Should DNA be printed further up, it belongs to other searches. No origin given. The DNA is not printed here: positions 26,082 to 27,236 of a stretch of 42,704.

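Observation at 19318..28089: Legionaminic-type nonulosonate cassette lacking the aminotransferase and N-acetyltransferase, with a reductase-like SDR in their place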

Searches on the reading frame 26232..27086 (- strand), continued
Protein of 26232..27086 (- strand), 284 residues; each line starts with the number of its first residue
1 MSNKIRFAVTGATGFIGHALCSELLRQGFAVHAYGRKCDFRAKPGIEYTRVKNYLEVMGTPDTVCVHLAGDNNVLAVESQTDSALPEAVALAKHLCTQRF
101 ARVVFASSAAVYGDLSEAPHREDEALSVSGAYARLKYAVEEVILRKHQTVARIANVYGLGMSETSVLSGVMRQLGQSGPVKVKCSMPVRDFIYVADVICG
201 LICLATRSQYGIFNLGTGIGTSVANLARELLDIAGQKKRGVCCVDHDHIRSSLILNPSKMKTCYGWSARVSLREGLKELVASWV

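Call 17: search_solved_structures(query=window:26232-27086:-, max_evalue=0.001, show_alignments=3)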
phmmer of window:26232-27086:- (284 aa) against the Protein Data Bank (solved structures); distinct sequences matched with E-value up to 0.001: 62 (the best 60 are shown).
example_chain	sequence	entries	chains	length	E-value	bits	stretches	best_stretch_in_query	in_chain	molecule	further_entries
4zrm_A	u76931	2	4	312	9.2e-16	61.4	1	6-280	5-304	UDP-glucose 4-epimerase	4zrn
6wjb_A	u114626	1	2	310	3.5e-11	46.4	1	6-279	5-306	NAD-dependent epimerase/dehydratase family protein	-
6kv9_A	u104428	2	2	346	6.7e-11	45.4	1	8-278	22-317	MoeE5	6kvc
3vps_A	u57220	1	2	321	1.5e-10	44.3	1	4-230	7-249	NAD-dependent epimerase/dehydratase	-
6wj9_A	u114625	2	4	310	3.2e-10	43.2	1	6-279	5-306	NAD-dependent epimerase/dehydratase family protein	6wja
2pzk_A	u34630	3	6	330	2.7e-09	40.2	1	91-276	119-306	Putative nucleotide sugar epimerase/ dehydratase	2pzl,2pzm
2p5u_A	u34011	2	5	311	2.9e-09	40.1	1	6-278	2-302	UDP-glucose 4-epimerase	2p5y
7xpo_A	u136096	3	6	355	7.8e-09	38.7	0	83-148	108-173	UDP-glucose 4-epimerase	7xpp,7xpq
8wov_B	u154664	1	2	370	1.2e-08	38.1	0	93-149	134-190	UDP-glucose 4-epimerase 2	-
4m55_A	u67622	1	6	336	1.6e-08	37.7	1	5-279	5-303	UDP-glucuronic acid decarboxylase 1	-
8wop_A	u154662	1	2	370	1.6e-08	37.6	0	93-149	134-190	UDP-glucose 4-epimerase 2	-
4lk3_A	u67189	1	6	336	2e-08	37.3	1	5-279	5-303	UDP-glucuronic acid decarboxylase 1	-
8wow_A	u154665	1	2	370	2.2e-08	37.2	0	93-148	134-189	UDP-glucose 4-epimerase 2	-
4gll_A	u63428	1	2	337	3.1e-08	36.7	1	5-279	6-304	UDP-glucuronic acid decarboxylase 1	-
2b69_A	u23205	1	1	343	3.3e-08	36.6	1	5-279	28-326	UDP-glucuronate decarboxylase 1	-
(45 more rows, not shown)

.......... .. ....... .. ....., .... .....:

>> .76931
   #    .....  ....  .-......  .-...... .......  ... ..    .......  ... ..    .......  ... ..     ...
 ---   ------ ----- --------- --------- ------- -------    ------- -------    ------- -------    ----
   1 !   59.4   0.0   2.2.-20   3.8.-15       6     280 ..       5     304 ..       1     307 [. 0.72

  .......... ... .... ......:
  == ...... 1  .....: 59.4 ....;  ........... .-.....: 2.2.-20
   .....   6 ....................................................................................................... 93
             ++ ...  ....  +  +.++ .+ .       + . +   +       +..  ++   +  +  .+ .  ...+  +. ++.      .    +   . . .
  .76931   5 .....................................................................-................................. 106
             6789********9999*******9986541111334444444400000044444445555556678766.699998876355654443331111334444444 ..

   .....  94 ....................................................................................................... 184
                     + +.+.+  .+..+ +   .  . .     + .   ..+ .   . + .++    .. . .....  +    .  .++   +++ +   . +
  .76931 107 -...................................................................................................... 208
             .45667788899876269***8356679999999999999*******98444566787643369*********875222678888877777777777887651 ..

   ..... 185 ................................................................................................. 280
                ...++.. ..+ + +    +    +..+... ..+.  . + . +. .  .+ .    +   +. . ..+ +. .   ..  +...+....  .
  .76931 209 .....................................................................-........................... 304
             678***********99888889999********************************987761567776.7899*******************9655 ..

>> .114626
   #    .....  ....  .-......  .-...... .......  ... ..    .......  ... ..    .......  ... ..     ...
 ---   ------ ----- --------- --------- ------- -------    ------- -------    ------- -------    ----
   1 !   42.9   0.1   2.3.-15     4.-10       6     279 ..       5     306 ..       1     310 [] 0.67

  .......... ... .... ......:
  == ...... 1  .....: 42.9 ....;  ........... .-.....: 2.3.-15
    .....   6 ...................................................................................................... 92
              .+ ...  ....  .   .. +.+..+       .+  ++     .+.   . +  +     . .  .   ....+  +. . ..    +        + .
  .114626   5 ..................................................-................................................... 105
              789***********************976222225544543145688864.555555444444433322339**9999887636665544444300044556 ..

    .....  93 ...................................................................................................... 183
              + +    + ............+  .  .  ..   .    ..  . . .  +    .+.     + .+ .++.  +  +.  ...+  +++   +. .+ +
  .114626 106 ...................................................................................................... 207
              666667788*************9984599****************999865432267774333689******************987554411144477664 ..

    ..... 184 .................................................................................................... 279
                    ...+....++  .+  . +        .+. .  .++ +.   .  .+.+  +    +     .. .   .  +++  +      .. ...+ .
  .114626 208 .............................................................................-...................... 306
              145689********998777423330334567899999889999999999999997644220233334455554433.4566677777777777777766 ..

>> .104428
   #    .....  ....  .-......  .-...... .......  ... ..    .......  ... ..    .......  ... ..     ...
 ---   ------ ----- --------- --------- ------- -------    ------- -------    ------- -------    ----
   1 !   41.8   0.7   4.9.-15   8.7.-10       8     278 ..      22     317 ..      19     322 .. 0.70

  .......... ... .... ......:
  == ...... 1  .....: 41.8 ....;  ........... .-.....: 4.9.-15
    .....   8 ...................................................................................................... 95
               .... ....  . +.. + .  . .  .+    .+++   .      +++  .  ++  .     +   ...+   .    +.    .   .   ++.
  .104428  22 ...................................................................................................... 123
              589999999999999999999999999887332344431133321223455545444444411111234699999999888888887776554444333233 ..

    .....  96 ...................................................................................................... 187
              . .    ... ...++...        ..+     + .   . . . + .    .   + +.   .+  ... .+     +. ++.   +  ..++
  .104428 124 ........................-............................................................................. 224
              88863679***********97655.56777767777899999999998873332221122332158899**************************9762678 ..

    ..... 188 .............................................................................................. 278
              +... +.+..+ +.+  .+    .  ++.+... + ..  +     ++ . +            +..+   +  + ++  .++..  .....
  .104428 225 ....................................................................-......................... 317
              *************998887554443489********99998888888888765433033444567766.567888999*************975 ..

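Call 22: find_related_loci(query=A1, collection=genome_contigs, flank=10000)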
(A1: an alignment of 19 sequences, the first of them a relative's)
Query A1 (284 aa) in genome_contigs; peptide patterns used: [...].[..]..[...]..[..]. (x = any residue, [..] = any of these).
600 stretches matched a pattern (row limit reached: there are more); 188 encode a relative of the query (tblastn E <= 1e-3); the best 80 are kept; 80 distinct loci.
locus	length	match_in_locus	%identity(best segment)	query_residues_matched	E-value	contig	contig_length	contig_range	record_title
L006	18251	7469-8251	36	3-281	2e-40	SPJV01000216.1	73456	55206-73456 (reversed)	MAG: Alphaproteobacteria bacterium isolate BinT2.006_T3.003 contig_20, whole genome shotgun sequence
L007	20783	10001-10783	32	7-280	3e-35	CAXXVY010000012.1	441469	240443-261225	MAG: Rhodospirillales bacterium isolate 2c1bb9af-74c6-4100-bff3-425e3d5e9a22 genome assembly, contig: contig_12, whole g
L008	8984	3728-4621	31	1-276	1e-22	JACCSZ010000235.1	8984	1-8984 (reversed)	MAG: Gemmatimonadales bacterium isolate MGR_bin61 SD2897-2912_k127_8028707, whole genome shotgun sequence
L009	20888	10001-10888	31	8-280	9e-22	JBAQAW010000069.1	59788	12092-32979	MAG: Candidatus Cybelea sp. isolate MFD00003_ilm_asm_bin14 k127_157165, whole genome shotgun sequence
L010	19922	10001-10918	27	9-284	3e-21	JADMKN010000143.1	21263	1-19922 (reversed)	MAG: Patulibacter sp. isolate NTP18 NODE_336_length_21263_cov_5.501556, whole genome shotgun sequence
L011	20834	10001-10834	30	6-282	1e-20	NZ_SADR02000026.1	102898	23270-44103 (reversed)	Mesorhizobium sp. M00.F.Ca.ET.216.01.1.1 NODE_26_length_102898_cov_30.3193, whole genome shotgun sequence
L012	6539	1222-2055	27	6-280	2e-20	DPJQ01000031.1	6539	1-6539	MAG TPA_asm: Lachnospiraceae bacterium isolate UBA11957 contig_32767, whole genome shotgun sequence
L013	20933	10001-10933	29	3-284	2e-20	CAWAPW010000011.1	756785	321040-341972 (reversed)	MAG: Bryobacterales bacterium isolate MFD04434.bin.1.48 genome assembly, contig: contig_35264, whole genome shotgun sequ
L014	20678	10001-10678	31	9-235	3e-19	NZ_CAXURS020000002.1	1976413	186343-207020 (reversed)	Neorhizobium sp. LjRoot104 LJR104c2, whole genome shotgun sequence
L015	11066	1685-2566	27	7-279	4e-19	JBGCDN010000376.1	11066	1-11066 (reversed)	MAG: Planctomycetaceae bacterium isolate SGMAG-72 contig376, whole genome shotgun sequence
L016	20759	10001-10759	28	2-283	4e-17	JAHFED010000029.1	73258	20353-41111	MAG: Myxococcales bacterium isolate nzgw260 NODE_216_length_73259_cov_5.209317, whole genome shotgun sequence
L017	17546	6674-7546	30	5-281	3e-16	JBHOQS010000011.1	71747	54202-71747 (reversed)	MAG: Chloroflexota bacterium isolate A0_26 coassembly_Ak141_54202, whole genome shotgun sequence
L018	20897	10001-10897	28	6-284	5e-16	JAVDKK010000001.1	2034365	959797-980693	Schauerella fraxinea strain B3P038 NODE_1_length_2034365_cov_69.079670, whole genome shotgun sequence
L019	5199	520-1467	27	5-284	9e-16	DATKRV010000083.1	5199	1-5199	MAG TPA_asm: Acidimicrobiales bacterium isolate SMAG_U14037 k141_926538, whole genome shotgun sequence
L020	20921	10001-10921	26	6-281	1e-15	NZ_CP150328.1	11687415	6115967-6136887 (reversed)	Sorangium sp. So ce315 chromosome, complete genome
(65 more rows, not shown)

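Call 29: find_encoding_contigs(protein=P0008, flank=10000, max_places=1)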
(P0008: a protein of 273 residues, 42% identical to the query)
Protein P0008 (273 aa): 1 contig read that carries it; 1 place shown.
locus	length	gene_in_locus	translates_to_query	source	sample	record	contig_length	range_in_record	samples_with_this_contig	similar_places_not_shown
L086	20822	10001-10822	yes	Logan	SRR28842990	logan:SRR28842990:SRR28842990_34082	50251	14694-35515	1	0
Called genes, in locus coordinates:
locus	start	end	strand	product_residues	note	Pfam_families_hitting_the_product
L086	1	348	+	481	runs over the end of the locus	-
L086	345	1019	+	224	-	-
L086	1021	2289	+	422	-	PF00246:Peptidase_M14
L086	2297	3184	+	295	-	-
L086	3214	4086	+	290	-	PF03102:NeuB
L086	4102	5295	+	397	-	PF01128:IspD, PF02348:CTP_transf_3, PF12804:NTP_transf_3 (weak)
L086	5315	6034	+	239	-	PF02348:CTP_transf_3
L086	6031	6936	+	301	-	-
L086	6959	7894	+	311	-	PF01209:Ubie_methyltran, PF13489:Methyltransf_23 (weak), PF08241:Methyltransf_11, PF08242:Methyltransf_12 (weak), PF13649:Methyltransf_25, PF13847:Methyltransf_31 (faint)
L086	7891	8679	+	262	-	PF00106:adh_short, PF13561:adh_short_C2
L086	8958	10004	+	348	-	PF03102:NeuB, PF08666:SAF (weak)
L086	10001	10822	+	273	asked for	PF01370:Epimerase, PF04321:RmlD_sub_bind, PF16363:GDP_Man_Dehyd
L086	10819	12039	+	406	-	PF02350:Epimerase_2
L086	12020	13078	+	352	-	PF01408:GFO_IDH_MocA, PF22725:GFO_IDH_MocA_C3, PF02894:GFO_IDH_MocA_C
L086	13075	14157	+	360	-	PF00571:CBS, PF00483:NTP_transferase, PF12804:NTP_transf_3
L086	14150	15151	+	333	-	PF00106:adh_short (faint), PF01073:3Beta_HSD, PF01370:Epimerase, PF02719:Polysacc_synt_2, PF04321:RmlD_sub_bind (weak), PF16363:GDP_Man_Dehyd, PF07993:NAD_binding_4, PF13460:NAD_binding_10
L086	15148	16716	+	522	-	-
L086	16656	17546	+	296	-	PF00551:Formyl_trans_N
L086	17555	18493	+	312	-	PF01522:Polysacc_deac_1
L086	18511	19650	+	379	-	PF13439:Glyco_transf_4 (weak), PF00534:Glycos_transf_1, PF13692:Glyco_trans_1_4, PF13524:Glyco_trans_1_2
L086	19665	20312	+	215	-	PF13578:Methyltransf_24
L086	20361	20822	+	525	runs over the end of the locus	PF01408:GFO_IDH_MocA, PF03447:NAD_binding_3 (weak), PF25087:GMPPB_C (faint), PF22725:GFO_IDH_MocA_C3, PF00132:Hexapep (weak), PF25084:LbH_EIF2B (weak), PF00132:Hexapep (weak), PF14602:Hexapep_2 (faint)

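Call 30: find_encoding_contigs(protein=P0011, flank=10000, max_places=1)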
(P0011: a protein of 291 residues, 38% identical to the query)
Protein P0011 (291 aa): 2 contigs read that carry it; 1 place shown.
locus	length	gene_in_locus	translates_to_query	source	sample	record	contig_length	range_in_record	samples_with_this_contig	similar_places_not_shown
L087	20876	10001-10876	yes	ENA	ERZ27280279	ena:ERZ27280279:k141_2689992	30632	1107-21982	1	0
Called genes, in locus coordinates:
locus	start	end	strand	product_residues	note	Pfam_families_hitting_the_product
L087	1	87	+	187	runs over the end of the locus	PF13580:SIS_2, PF01380:SIS (faint)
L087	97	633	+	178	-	PF08645:PNK3P (weak), PF00702:Hydrolase, PF13419:HAD_2, PF13242:Hydrolase_like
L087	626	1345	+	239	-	PF00923:TAL_FSA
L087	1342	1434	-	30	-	-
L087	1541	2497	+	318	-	PF00106:adh_short (faint), PF01073:3Beta_HSD, PF01370:Epimerase, PF02719:Polysacc_synt_2, PF04321:RmlD_sub_bind, PF13460:NAD_binding_10, PF16363:GDP_Man_Dehyd, PF07993:NAD_binding_4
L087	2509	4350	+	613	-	PF13522:GATase_6, PF13537:GATase_7, PF00733:Asn_synthase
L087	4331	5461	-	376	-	PF13439:Glyco_transf_4, PF13579:Glyco_trans_4_4, PF13477:Glyco_trans_4_2 (faint), PF20706:GT4-conflict (weak), PF00534:Glycos_transf_1, PF13692:Glyco_trans_1_4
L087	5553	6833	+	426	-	PF03721:UDPG_MGDP_dh_N, PF00984:UDPG_MGDP_dh, PF03720:UDPG_MGDP_dh_C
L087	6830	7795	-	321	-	PF01073:3Beta_HSD, PF01370:Epimerase, PF02719:Polysacc_synt_2, PF04321:RmlD_sub_bind, PF05368:NmrA (weak), PF13460:NAD_binding_10 (weak), PF16363:GDP_Man_Dehyd, PF07993:NAD_binding_4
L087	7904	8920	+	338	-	PF00106:adh_short, PF01073:3Beta_HSD, PF01370:Epimerase, PF02719:Polysacc_synt_2, PF04321:RmlD_sub_bind, PF16363:GDP_Man_Dehyd, PF07993:NAD_binding_4, PF13460:NAD_binding_10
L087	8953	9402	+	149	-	PF03102:NeuB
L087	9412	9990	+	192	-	PF03102:NeuB, PF08666:SAF (weak)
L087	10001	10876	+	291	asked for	PF01073:3Beta_HSD (faint), PF01370:Epimerase, PF02719:Polysacc_synt_2 (faint), PF04321:RmlD_sub_bind, PF16363:GDP_Man_Dehyd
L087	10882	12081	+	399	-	PF02350:Epimerase_2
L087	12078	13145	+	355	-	PF00571:CBS (faint), PF00483:NTP_transferase, PF12804:NTP_transf_3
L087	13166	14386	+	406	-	-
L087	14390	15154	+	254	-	PF00977:His_biosynth, PF02581:TMP-TENI (faint), PF03060:NMO (faint), PF05690:ThiG (faint), PF01180:DHO_dh (faint), PF01207:Dus (faint)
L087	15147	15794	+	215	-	PF00117:GATase, PF07685:GATase_3 (weak)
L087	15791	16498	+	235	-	PF02348:CTP_transf_3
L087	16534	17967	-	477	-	-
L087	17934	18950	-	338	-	-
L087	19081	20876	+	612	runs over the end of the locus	PF02463:SMC_N (faint), PF13555:AAA_29 (weak), PF00005:ABC_tran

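Call 31: find_encoding_contigs(protein=P0015, flank=10000, max_places=1)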
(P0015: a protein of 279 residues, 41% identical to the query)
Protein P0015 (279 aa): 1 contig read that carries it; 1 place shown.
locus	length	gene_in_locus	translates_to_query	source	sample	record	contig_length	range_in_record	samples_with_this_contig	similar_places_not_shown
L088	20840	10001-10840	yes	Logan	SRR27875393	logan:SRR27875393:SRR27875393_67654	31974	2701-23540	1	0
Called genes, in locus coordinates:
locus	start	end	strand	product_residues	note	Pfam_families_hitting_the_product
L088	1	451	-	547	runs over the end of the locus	PF00535:Glycos_transf_2, PF13641:Glyco_tranf_2_3, PF10111:Glyco_tranf_2_2 (faint)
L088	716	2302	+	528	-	PF13524:Glyco_trans_1_2, PF13428:TPR_14 (faint), PF13432:TPR_16 (weak), PF14559:TPR_19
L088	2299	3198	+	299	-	PF00977:His_biosynth, PF02581:TMP-TENI (faint), PF03060:NMO (faint)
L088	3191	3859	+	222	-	PF00117:GATase, PF07685:GATase_3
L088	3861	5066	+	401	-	-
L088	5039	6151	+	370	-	PF00571:CBS (faint), PF00483:NTP_transferase, PF12804:NTP_transf_3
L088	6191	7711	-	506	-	-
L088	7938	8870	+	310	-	PF01370:Epimerase, PF16363:GDP_Man_Dehyd, PF01073:3Beta_HSD, PF02719:Polysacc_synt_2, PF07993:NAD_binding_4, PF13460:NAD_binding_10 (weak)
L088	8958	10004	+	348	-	PF03102:NeuB, PF08666:SAF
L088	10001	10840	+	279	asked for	PF01370:Epimerase, PF04321:RmlD_sub_bind, PF16363:GDP_Man_Dehyd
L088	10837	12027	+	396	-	PF02350:Epimerase_2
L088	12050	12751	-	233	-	PF02348:CTP_transf_3, PF12804:NTP_transf_3 (weak)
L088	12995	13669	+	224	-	PF01522:Polysacc_deac_1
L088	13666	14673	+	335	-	PF01408:GFO_IDH_MocA, PF03447:NAD_binding_3 (weak), PF02894:GFO_IDH_MocA_C (weak), PF22725:GFO_IDH_MocA_C3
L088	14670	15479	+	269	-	PF13489:Methyltransf_23, PF01209:Ubie_methyltran (weak), PF13847:Methyltransf_31, PF08241:Methyltransf_11, PF08242:Methyltransf_12 (weak), PF13649:Methyltransf_25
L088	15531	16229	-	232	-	PF00551:Formyl_trans_N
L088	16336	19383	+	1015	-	PF07719:TPR_2 (faint), PF13432:TPR_16 (faint), PF14559:TPR_19 (weak)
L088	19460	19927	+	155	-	PF04075:F420H2_quin_red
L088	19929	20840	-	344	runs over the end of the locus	PF01073:3Beta_HSD, PF01370:Epimerase, PF02719:Polysacc_synt_2 (faint), PF04321:RmlD_sub_bind (weak), PF16363:GDP_Man_Dehyd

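Call 41: find_related_loci(query=A1, collection=metagenome_contigs, flank=10000)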
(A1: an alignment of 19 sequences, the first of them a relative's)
Query A1 (284 aa) in metagenome_contigs; peptide patterns used: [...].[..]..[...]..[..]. (x = any residue, [..] = any of these).
600 stretches matched a pattern (row limit reached: there are more); 197 encode a relative of the query (tblastn E <= 1e-3); the best 80 are kept; 80 distinct loci.
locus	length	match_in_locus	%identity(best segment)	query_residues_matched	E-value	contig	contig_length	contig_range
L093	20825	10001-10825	33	9-280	2e-42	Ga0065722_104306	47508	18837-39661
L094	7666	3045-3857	29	5-280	6e-40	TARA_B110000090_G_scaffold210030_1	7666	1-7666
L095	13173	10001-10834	28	6-280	6e-40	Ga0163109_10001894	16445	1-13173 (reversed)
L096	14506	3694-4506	30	5-280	4e-39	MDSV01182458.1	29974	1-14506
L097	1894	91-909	35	3-280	1e-39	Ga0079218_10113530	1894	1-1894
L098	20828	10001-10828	32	3-282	1e-30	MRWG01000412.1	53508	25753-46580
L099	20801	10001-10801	31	6-281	5e-35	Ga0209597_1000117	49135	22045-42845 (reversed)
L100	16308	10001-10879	32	9-279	1e-24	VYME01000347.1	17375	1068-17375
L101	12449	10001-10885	32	9-282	2e-24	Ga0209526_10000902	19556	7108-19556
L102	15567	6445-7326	31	7-277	4e-23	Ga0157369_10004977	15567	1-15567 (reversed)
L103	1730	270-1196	28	6-284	4e-21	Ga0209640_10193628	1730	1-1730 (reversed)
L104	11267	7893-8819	28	5-281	2e-20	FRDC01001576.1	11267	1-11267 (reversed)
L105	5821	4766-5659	28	9-284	2e-19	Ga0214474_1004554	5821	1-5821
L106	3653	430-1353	26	6-284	5e-19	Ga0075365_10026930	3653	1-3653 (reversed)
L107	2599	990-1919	28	5-284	9e-19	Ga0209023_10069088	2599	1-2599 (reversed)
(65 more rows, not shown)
